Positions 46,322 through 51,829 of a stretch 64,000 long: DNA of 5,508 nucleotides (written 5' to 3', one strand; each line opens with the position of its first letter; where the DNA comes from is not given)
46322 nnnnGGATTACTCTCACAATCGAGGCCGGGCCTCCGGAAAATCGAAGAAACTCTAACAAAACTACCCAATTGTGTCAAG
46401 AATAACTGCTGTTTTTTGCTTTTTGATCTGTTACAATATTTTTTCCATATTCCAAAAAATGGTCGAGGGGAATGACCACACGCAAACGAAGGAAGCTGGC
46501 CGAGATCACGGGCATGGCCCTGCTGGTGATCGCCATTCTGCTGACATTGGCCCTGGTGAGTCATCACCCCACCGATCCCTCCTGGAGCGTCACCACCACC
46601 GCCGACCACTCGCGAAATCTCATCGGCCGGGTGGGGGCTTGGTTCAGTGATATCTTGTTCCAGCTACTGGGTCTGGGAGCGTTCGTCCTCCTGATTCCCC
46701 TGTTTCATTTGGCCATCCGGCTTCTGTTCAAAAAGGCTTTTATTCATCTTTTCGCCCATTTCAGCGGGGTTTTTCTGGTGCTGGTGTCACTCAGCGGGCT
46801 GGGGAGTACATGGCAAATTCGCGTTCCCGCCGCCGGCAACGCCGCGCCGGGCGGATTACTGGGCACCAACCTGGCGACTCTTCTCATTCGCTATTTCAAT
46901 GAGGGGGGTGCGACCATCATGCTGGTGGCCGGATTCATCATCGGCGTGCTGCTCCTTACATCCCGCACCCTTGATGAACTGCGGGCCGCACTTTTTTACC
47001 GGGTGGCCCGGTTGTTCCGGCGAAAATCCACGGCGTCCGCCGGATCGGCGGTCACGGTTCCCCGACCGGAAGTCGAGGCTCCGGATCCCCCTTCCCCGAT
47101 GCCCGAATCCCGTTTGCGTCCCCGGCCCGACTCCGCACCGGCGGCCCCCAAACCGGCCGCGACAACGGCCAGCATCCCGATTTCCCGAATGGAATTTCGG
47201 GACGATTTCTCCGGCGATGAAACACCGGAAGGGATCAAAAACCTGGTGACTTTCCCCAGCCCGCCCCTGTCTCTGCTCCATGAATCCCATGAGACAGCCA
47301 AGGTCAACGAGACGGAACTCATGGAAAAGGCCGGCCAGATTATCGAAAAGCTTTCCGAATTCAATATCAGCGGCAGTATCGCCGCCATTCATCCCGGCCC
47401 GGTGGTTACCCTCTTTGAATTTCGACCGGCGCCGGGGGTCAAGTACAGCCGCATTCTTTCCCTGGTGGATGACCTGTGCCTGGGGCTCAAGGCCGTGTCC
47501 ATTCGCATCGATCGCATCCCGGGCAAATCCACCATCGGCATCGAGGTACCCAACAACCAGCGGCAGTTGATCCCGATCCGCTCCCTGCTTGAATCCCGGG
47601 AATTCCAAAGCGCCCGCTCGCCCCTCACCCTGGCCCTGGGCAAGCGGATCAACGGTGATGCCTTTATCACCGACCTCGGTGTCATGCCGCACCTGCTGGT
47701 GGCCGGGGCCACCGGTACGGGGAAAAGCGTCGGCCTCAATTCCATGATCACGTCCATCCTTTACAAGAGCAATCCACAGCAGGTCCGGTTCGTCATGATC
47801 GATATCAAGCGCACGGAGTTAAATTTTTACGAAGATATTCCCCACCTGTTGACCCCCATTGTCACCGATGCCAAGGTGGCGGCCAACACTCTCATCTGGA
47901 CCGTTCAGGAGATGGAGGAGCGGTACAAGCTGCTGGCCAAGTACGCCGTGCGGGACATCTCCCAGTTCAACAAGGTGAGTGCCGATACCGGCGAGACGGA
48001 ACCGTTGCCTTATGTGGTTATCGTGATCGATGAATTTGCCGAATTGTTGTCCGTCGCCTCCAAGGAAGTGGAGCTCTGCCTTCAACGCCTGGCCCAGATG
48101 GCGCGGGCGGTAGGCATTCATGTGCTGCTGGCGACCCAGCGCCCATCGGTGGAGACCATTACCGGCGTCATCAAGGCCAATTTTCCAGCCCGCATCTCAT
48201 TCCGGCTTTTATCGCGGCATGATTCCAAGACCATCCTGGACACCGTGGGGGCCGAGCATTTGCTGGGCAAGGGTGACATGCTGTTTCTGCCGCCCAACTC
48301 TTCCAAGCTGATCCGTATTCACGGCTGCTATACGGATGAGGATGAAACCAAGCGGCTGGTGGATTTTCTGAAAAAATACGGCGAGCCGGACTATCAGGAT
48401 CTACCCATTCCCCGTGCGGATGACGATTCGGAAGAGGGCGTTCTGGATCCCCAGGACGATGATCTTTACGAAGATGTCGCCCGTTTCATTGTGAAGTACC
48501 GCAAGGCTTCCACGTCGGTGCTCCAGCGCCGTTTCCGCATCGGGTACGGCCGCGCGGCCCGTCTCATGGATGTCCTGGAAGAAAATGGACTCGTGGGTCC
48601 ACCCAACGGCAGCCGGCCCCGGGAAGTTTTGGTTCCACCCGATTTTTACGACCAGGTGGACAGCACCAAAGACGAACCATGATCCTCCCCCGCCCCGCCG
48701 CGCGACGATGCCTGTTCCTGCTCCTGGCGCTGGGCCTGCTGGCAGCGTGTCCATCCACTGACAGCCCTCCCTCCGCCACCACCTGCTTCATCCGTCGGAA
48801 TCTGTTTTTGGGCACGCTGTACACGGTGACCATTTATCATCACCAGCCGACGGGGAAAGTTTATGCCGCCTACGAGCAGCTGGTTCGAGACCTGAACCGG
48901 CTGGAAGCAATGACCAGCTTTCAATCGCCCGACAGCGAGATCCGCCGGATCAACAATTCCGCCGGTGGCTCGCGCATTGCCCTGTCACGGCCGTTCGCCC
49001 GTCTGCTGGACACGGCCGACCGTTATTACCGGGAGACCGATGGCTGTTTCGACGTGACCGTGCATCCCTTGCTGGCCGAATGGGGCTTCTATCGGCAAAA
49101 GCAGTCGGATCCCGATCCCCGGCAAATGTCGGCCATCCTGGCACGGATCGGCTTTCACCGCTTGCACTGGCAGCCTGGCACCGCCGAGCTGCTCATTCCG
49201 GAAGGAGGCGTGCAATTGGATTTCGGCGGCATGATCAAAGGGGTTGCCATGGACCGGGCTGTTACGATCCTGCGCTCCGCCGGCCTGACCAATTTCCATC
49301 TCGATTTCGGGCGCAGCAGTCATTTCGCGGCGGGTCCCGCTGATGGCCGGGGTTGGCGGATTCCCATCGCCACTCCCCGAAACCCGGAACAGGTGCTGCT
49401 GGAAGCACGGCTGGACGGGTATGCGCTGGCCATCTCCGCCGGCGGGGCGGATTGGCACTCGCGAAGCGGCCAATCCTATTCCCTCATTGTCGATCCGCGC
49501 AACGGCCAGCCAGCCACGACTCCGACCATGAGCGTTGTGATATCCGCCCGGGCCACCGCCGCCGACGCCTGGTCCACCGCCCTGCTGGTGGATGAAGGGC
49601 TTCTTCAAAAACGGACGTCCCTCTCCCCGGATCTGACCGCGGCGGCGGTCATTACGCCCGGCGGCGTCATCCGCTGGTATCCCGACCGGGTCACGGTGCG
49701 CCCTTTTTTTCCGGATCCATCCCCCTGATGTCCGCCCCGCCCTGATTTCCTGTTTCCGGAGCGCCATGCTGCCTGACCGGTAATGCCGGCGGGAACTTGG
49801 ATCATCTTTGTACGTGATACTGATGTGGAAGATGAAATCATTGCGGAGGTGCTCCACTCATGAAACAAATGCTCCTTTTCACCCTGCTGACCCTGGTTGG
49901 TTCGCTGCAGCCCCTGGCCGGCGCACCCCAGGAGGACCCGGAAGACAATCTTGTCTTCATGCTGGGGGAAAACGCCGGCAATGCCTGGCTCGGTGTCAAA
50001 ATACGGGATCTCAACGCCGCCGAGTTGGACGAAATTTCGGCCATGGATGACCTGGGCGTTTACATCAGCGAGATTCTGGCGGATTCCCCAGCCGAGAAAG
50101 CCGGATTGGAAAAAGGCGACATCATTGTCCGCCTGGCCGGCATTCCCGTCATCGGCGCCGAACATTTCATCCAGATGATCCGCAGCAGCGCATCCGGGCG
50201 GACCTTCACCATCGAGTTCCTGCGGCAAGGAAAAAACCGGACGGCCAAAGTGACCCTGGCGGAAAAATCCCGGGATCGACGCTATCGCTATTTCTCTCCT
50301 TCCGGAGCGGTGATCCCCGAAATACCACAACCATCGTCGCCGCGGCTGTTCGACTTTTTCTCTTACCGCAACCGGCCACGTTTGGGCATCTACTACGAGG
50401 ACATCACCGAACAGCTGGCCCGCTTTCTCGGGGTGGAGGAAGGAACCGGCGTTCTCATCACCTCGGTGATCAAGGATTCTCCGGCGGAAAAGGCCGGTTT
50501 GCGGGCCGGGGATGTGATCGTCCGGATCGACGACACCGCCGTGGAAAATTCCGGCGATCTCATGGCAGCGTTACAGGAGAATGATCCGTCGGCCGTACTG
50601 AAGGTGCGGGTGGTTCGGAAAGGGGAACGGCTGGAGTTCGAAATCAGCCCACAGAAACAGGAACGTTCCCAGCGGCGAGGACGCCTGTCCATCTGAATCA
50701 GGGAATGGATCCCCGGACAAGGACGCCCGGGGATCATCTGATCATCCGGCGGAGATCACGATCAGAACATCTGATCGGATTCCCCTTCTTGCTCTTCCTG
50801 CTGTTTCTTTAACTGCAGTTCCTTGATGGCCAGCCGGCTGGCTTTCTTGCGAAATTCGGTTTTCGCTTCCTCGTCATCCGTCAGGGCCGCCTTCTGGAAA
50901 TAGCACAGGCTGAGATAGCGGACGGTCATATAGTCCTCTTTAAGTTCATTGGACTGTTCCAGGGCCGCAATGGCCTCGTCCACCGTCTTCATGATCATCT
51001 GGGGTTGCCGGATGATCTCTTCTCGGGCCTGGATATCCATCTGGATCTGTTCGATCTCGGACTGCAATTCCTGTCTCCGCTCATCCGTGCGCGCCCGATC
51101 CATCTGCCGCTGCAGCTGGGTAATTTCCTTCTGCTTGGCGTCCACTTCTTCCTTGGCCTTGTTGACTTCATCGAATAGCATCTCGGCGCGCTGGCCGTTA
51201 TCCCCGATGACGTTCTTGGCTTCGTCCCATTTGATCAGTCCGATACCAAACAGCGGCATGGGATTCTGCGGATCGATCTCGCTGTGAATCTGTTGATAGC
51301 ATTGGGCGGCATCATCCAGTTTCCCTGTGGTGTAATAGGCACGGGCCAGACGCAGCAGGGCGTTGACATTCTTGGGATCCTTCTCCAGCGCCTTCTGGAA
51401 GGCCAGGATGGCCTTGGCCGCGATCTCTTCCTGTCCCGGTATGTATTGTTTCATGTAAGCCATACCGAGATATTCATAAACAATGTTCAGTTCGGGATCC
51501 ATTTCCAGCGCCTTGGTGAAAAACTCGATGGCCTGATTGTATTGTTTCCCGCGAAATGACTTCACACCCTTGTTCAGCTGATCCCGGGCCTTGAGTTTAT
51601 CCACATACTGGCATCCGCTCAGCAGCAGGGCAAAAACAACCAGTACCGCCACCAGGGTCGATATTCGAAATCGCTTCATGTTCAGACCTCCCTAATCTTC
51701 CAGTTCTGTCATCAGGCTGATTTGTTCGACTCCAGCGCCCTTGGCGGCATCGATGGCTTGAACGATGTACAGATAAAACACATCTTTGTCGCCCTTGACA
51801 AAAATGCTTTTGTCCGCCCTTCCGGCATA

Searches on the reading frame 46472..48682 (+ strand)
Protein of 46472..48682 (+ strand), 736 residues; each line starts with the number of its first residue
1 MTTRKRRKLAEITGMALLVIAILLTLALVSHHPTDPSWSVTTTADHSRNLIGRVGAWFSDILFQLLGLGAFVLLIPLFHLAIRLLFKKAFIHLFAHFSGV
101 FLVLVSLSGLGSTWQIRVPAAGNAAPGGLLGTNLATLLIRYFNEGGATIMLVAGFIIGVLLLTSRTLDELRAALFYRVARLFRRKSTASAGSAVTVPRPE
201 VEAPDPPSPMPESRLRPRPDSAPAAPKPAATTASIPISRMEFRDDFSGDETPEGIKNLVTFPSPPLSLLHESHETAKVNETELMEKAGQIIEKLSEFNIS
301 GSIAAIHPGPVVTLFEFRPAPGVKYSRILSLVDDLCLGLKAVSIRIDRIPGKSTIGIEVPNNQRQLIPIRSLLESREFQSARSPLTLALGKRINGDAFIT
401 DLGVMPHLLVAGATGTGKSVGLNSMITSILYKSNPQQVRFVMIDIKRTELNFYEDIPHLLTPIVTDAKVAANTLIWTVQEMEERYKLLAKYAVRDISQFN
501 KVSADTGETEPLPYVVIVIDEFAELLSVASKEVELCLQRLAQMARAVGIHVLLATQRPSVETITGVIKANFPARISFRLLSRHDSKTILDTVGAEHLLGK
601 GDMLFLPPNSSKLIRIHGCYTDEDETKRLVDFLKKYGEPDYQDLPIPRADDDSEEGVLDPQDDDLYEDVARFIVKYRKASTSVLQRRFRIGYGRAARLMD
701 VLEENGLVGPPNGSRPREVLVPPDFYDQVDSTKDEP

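Call 9: search_protein_families(library=pfam, proteins=[window:46472-48682:+], max_evalue=0.001)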
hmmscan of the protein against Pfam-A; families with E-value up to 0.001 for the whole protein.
window:46472-48682:+ (736 aa): 5 families
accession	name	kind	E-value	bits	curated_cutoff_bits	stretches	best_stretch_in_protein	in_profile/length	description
PF01580.24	FtsK_SpoIIIE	-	4e-62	210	24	1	369-560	2-221/221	FtsK/SpoIIIE family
PF13491.11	FtsK_4TM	-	2.5e-34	118.8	23.1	1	7-169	2-165/171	4TM region of DNA translocase FtsK/SpoIIIE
PF17854.6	FtsK_alpha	-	5.9e-29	100.7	22.9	1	264-361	2-101/101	FtsK alpha domain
PF09397.16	FtsK_gamma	-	7.3e-28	96.5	30.6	1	661-721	2-62/63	Ftsk gamma domain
PF12846.13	AAA_10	-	0.00029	20.5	27.5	0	406-459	22-71/362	AAA-like domain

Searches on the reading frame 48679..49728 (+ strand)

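Call 9: search_protein_families(library=pfam, proteins=[window:48679-49728:+], max_evalue=0.001)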
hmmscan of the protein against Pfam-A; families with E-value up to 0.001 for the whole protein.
window:48679-49728:+ (349 aa): 1 family
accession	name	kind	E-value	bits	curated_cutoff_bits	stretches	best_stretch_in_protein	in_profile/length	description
PF02424.20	ApbE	-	6.6e-55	186.9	25.6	1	44-304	1-245/266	ApbE family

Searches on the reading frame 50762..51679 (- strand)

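Call 53: search_protein_families(library=ncbifam, proteins=[window:50762-51679:-], max_evalue=0.00001)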
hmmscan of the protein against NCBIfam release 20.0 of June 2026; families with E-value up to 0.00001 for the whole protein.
window:50762-51679:- (305 aa): 6 families
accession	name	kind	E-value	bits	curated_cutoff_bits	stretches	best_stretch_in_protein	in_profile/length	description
TIGR02521.1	type_IV_pilW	equivalog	1.4e-10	41.1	154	1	87-141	151-205/234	type IV pilus biogenesis/stability protein PilW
NF040959.1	MamA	equivalog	1.5e-09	37.6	200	0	44-77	152-185/204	magnetosome protein MamA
NF053607.1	CHU_0125_OmpA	equivalog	3.1e-07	29.3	620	1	9-133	5-115/639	CHU_0125 family OmpA-like outer membrane integrity protein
TIGR02917.1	PEP_TPR_lipo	equivalog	8.6e-07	27.2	312.2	0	85-278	479-660/899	XrtA/PEP-CTERM system TPR-repeat protein PrsT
NF033762.1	social_mot_Tgl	equivalog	3.3e-06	26.6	225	1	10-136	6-131/252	social motility TPR repeat lipoprotein Tgl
TIGR02795.1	tol_pal_ybgF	equivalog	4.6e-06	27.2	90.1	0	33-133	4-104/119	tol-pal system protein YbgF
